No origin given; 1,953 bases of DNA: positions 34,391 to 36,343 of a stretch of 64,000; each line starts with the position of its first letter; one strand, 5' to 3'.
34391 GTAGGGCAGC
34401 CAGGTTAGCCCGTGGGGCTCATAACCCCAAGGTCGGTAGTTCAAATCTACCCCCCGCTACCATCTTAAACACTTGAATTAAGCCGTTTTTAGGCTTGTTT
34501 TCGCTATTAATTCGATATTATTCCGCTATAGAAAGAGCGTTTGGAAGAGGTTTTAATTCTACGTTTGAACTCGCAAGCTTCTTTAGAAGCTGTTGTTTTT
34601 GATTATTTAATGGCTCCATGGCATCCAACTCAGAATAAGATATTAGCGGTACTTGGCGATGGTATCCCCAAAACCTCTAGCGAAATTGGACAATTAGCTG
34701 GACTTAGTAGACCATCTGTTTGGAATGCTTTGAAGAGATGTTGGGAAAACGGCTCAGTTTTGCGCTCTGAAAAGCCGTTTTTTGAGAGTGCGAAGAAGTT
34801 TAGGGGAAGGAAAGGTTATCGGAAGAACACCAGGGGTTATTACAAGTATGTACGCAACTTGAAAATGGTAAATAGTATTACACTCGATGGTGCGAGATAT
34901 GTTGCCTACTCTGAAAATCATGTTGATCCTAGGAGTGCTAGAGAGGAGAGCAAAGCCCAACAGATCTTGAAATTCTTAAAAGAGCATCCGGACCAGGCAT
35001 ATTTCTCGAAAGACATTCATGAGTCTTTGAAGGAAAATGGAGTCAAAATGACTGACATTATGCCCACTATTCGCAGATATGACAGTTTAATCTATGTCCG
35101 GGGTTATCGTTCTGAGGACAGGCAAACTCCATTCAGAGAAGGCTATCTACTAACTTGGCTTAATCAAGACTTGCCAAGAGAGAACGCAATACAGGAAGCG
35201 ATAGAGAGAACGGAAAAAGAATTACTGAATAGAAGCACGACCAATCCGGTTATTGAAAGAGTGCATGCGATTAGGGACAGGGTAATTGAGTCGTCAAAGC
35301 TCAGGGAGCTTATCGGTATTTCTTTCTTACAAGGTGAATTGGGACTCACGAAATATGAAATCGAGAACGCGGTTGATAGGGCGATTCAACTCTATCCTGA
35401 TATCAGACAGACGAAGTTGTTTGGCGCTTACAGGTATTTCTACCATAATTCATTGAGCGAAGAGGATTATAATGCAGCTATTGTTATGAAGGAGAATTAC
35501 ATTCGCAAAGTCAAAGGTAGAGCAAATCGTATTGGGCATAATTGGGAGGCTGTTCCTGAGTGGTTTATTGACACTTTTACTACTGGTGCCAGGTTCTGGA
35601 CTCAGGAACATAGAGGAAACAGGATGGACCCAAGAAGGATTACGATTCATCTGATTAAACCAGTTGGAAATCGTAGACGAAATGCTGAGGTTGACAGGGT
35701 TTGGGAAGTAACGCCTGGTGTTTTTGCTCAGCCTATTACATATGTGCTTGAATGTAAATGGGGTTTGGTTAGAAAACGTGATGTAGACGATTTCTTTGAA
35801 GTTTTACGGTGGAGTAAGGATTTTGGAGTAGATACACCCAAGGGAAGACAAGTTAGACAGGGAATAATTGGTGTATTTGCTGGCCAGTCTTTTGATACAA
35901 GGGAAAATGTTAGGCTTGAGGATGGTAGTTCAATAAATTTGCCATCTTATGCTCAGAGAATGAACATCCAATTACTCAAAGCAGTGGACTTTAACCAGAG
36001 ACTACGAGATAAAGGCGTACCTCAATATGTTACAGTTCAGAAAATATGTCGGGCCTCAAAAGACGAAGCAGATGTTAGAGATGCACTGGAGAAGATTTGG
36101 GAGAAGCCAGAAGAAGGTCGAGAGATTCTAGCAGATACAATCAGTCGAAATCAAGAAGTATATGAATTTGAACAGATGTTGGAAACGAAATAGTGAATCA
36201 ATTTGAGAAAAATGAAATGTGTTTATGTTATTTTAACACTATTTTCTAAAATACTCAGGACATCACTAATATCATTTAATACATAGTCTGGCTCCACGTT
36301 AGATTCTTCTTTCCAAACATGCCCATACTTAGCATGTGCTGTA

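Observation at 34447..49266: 14.8-kb AT-rich element integrated into initiator tRNA-Met with a perfect 17-nt att duplication and an intact integrase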

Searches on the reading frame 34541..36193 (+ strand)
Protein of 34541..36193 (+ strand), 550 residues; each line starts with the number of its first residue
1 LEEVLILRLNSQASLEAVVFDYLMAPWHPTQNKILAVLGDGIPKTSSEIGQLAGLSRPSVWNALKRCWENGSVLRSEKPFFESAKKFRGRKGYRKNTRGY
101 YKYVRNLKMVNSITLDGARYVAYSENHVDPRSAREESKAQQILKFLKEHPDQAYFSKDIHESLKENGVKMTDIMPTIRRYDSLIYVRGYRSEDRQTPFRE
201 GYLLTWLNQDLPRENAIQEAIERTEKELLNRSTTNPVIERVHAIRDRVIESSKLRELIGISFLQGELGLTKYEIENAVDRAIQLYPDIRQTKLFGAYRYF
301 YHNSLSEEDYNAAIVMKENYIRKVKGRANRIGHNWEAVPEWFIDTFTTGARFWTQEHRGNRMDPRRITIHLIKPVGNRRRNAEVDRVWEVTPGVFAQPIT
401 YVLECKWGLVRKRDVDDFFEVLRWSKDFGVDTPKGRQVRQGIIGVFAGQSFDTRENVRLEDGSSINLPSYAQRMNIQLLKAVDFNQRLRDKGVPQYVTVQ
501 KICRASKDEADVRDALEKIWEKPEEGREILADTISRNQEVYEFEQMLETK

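Call 7: search_protein_families(library=pfam, proteins=[window:34541-36193:+], max_evalue=0.01)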
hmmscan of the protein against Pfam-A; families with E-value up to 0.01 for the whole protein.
window:34541-36193:+ (550 aa): 1 family
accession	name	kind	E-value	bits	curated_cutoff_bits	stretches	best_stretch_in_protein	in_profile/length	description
PF13412.12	HTH_24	-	0.0067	16.4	21.9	0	30-71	4-45/48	Winged helix-turn-helix DNA-binding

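Call 9: search_protein_families(library=padloc, proteins=[window:34541-36193:+], max_evalue=0.01)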
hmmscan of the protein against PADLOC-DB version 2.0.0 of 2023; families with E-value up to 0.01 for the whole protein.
window:34541-36193:+ (550 aa): 1 family
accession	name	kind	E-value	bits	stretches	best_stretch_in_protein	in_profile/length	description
PDLC01438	Csa3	-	0.00014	20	1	23-137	142-229/305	"CAS-I,CAS-II,CAS-III,CAS-IV,CAS-V,CAS-VI; associated_signaling"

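Call 10: search_protein_families(library=ncbifam, proteins=[window:34541-36193:+], max_evalue=0.01)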
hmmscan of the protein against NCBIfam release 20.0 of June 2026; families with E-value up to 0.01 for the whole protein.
window:34541-36193:+ (550 aa): 0 families

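Call 64: search_protein_families(library=phrogs, proteins=[window:34541-36193:+], max_evalue=0.001)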
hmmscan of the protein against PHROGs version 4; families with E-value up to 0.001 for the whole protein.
window:34541-36193:+ (550 aa): 0 families

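Call 65: search_solved_structures(query=window:34541-36193:+, max_evalue=1)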
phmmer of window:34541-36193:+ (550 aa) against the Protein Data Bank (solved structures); distinct sequences matched with E-value up to 1: 1.
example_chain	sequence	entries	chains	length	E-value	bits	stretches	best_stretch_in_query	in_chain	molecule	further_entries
1eik_A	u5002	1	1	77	0.72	11.7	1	134-181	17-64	RNA POLYMERASE SUBUNIT RPB5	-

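Call 72: find_homologous_proteins(query=window:34610-36193:+, max_evalue=0.001)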
Query window:34610-36193:+ (527 aa): 721 proteins with E <= 0.001 among 8000 candidates; the best 120 are listed.
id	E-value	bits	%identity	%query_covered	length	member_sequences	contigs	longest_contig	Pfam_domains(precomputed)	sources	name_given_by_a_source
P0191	0.0e+0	1209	100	100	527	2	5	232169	-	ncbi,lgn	-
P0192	0.0e+0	1052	85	100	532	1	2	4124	-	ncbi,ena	-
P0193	1.1e-291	986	79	100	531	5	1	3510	-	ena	-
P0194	7.5e-281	950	76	100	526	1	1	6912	-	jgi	-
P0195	4.2e-278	941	76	100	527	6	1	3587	-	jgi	-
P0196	1.2e-277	940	76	100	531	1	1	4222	-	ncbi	ncbi:hypothetical protein ACFL0D_08515 [Thermoproteota archaeon]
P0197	4.2e-270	915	73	100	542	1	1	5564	-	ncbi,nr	ncbi:hypothetical protein GF326_09690 [Candidatus Bathyarchaeota archaeon]|nr:hypothetical protein [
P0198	3.2e-261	886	78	92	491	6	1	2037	-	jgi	-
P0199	4.7e-261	885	71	100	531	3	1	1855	-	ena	-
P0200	2.5e-258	876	72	100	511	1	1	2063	-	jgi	-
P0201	5.0e-244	829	66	100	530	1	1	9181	-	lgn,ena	-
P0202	3.0e-232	790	84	76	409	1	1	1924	-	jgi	jgi:hypothetical protein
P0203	3.2e-231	787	62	100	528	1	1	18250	-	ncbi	-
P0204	8.6e-230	782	65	98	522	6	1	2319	-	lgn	-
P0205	1.1e-227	775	65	96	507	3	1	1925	-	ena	-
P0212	4.7e-215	733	61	98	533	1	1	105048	-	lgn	-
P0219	4.3e-211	720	56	100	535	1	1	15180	-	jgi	-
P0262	4.4e-203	694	57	98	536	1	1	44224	-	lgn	-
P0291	5.5e-201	687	55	100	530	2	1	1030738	PF13412.13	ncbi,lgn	-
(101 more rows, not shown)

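Call 74: find_encoding_contigs(protein=P0262, flank=10000, max_places=1)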
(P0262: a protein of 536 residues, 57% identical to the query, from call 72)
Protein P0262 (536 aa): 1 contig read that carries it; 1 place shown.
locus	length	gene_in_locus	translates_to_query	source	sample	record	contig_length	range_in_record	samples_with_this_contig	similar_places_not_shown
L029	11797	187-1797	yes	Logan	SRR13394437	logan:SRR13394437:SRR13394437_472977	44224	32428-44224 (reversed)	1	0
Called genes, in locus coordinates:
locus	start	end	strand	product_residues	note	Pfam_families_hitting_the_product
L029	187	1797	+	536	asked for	-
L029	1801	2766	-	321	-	-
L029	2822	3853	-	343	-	-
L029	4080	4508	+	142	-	PF01978:TrmB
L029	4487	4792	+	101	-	-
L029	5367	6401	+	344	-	-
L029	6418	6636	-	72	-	-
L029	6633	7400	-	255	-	-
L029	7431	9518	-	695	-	PF01935:DUF87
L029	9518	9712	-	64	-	-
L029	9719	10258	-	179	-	-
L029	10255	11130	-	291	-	PF00004:AAA, PF00448:SRP54 (faint), PF13401:AAA_22 (faint)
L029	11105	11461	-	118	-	-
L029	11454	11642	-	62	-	-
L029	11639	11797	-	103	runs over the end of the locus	-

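Call 75: find_encoding_contigs(protein=P0219, flank=10000, max_places=1)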
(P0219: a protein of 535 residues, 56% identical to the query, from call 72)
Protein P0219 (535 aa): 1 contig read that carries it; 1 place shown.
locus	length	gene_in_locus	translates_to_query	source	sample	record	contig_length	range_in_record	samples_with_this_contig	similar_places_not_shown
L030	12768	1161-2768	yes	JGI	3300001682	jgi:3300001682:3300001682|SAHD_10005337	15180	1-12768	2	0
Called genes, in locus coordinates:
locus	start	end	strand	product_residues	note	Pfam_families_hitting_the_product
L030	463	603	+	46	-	-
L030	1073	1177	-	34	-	-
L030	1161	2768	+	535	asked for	-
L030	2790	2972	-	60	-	-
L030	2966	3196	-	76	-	-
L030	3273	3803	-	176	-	PF00589:Phage_integrase (weak)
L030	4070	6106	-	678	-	PF02463:SMC_N (faint), PF13175:AAA_15, PF13476:AAA_23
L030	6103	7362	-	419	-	PF00149:Metallophos, PF12850:Metallophos_2 (faint)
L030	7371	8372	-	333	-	PF01935:DUF87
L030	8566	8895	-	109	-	-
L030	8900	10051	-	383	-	PF09376:NurA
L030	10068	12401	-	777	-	-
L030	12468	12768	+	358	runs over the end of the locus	PF25213:HVO_A0261_N (faint), PF01022:HTH_5 (weak)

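Call 76: find_encoding_contigs(protein=P0212, flank=10000, max_places=1)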
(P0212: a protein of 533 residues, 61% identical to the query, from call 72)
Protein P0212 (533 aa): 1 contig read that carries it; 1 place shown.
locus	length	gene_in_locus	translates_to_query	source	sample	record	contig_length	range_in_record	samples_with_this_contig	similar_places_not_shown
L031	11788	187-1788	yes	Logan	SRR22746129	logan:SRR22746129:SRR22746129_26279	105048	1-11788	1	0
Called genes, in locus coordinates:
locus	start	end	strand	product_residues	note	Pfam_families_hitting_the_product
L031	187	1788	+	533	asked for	-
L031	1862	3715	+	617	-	PF03235:GmrSD_N, PF07510:GmrSD_C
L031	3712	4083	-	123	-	-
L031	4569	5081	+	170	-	PF01978:TrmB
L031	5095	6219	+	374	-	-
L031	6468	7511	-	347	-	-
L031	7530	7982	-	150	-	-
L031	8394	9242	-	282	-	-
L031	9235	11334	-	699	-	-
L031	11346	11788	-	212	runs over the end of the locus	-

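Call 79: find_related_loci(query=window:34610-36193:+, collection=viral_contigs, flank=10000)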
Query window:34610-36193:+ (527 aa) in viral_contigs; peptide patterns used: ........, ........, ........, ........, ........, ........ (x = any residue, [..] = any of these).
7 stretches matched a pattern, but none encodes a relative of the query by tblastn (E <= 1e-3).

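Call 83: find_related_loci(query=A5, collection=viral_contigs, flank=10000)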
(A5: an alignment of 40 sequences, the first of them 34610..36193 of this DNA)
Query A5 (527 aa) in viral_contigs; peptide patterns used: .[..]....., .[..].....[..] (x = any residue, [..] = any of these).
5 stretches matched a pattern, but none encodes a relative of the query by tblastn (E <= 1e-3).

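Call 86: find_encoding_contigs(protein=P0291, flank=10000, max_places=3)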
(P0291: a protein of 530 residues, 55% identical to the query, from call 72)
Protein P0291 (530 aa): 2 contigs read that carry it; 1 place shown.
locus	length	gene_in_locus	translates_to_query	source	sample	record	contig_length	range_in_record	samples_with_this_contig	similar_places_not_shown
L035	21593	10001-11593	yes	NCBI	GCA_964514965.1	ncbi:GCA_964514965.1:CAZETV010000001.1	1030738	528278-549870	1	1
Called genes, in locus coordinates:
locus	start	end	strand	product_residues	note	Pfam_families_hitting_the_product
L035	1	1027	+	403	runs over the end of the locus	PF04587:ADP_PFK_GK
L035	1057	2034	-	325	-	PF26233:NicX, PF02073:Peptidase_M29 (weak)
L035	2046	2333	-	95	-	-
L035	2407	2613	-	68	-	PF00125:Histone, PF00808:CBFD_NFYB_HMF, PF15630:CENP-S (weak)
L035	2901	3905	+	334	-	PF00709:Adenylsucc_synt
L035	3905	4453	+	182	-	PF13238:AAA_18, PF13671:AAA_33 (weak)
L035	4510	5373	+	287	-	PF01435:Peptidase_M48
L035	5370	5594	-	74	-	PF03911:Sec61_beta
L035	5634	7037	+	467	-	PF00437:T2SSE (weak)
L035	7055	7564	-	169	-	PF04068:Fer4_RLI (weak), PF04034:Ribo_biogen_C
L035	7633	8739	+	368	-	PF07969:Amidohydro_3 (faint), PF01979:Amidohydro_1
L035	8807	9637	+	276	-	PF00571:CBS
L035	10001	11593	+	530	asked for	PF13412:HTH_24 (faint)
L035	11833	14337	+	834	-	-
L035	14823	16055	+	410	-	-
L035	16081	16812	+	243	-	PF13367:PrsW-protease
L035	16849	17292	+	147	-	PF04033:DUF365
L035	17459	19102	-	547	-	PF02384:N6_Mtase, PF07669:Eco57I, PF22837:M_Eco57I_C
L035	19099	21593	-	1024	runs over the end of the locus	PF04313:HSDR_N, PF02384:N6_Mtase, PF20473:MmeI_Mtase, PF07669:Eco57I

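Call 96: predict_structure(alignment_id=A5)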
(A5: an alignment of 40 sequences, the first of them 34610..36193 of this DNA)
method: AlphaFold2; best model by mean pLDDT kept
length: 527 residues; sequences in the alignment: 40
mean_pLDDT: 77.5   pTM: 0.49
mean pLDDT of the five models: 77.5, 66.6, 65.1, 63.9, 63.6
residues with pLDDT >= 90: 72; 70-90: 335; 50-70: 92; < 50: 28
segments of 3 or more residues with pLDDT < 50: 109-111, 305-309, 335-337, 383-388, 425-428
pLDDT, mean of each block of 10 residues (from residue 1): 69 90 91 86 90 83 70 76 90 89 65 75 89 90 86 81 65 70 86 79 66 69 85 88 80 80 81 81 88 76 50 77 75 55 73 72 75 73 47 76 84 81 55 68 75 74 87 85 81 92 92 80 62
secondary structure, 60 per line:
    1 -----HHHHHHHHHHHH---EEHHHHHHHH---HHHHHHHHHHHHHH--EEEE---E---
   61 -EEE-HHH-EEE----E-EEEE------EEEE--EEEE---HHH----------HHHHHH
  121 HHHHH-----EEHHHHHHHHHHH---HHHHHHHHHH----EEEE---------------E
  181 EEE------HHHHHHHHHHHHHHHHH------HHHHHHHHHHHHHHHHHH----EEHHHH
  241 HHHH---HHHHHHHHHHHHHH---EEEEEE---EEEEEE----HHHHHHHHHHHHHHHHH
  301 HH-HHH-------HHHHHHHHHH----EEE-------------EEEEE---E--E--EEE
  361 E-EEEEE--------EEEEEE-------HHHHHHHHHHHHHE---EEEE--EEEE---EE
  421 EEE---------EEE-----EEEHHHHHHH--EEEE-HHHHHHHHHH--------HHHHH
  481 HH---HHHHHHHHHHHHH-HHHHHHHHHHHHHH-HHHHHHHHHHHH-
elements in order: H6-17 H23-30 H34-47 E50-53 E62-64 E70-72 E79-82 E89-92 E95-98 H115-125 H133-143 H147-156 E161-164 E180-183 H190-206 H213-230 H237-244 H248-261 E265-270 E274-279 H284-302 H314-323 E328-330 E344-348 E358-361 E363-367 E376-381 H389-401 E406-409 E412-415 E419-423 E433-435 E441-443 H444-450 E453-456 H458-467 H476-482 H486-498 H500-513 H515-526

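Call 98: fold_search(model_id=the predicted structure, library=pdb)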
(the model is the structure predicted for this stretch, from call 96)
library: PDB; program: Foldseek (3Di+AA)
matches with E <= 10: 1498; with E <= 0.001: 9
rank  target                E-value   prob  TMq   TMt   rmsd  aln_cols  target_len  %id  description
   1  8cli_A                1.3e-05  1.00  0.12  0.12  23.0       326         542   10  TFIIIC TauB-DNA monomer (released 2023-06-21)
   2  8iue_P                1.0e-04  0.98  0.11  0.17  19.0       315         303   11  RNA polymerase III pre-initiation complex melting complex 1 (released 2023-05-24)
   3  8b9x_A                1.8e-04  0.99  0.14  0.21  17.2       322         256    9  Chimeric protein of human UFM1 E3 ligase, UFL1, and DDRGK1 (released 2023-10-25)
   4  7d58_O                1.9e-04  0.60  0.11  0.12  33.5       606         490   10  cryo-EM structure of human RNA polymerase III in elongating state (released 2021-02-17)
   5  9gc3_A                2.0e-04  0.66  0.14  0.13  32.8       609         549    9  yeast TFIIIC TauB subcomplex bound to a tRNA gene (released 2024-11-27)
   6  8b9x_B                2.7e-04  0.98  0.13  0.21  17.2       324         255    9  Chimeric protein of human UFM1 E3 ligase, UFL1, and DDRGK1 (released 2023-10-25)
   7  2xub                  5.6e-04  0.87  0.11  0.13  20.0       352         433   11  Human RPC62 subunit structure (released 2011-03-02)
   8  7a6h_O                9.1e-04  0.87  0.13  0.13  25.3       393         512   11  Cryo-EM structure of human apo RNA Polymerase III (released 2021-02-03)
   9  2fok_B                9.6e-04  0.47  0.12  0.11  27.3       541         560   12  STRUCTURE OF RESTRICTION ENDONUCLEASE FOKI (released 1998-06-17)
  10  8cll_A                1.6e-03  0.77  0.10  0.17  17.6       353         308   10  Structural insights into human TFIIIC promoter recognition (released 2023-06-21)
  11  8qfc_B                1.7e-03  0.51  0.13  0.11  26.1       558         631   10  UFL1 E3 ligase bound 60S ribosome (released 2024-02-21)
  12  6p4w_D                2.2e-03  0.66  0.17  0.22  23.5       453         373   10  XPB helicase in a complex with truncated Bax1 from Sulfurisphaera tokodaii at 2.96 Angstrom resolution (released 2020-06-03)
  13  5afq_A                2.4e-03  0.72  0.12  0.14  20.5       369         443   11  Crystal structure of RPC62 - RPC32 beta (released 2015-10-07)
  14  5afq_B                4.0e-03  0.51  0.11  0.13  20.4       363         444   10  Crystal structure of RPC62 - RPC32 beta (released 2015-10-07)
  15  3w6j_E                4.7e-03  0.93  0.11  0.28  17.6       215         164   15  Crystal structure of ScpAB core complex (released 2013-04-24)
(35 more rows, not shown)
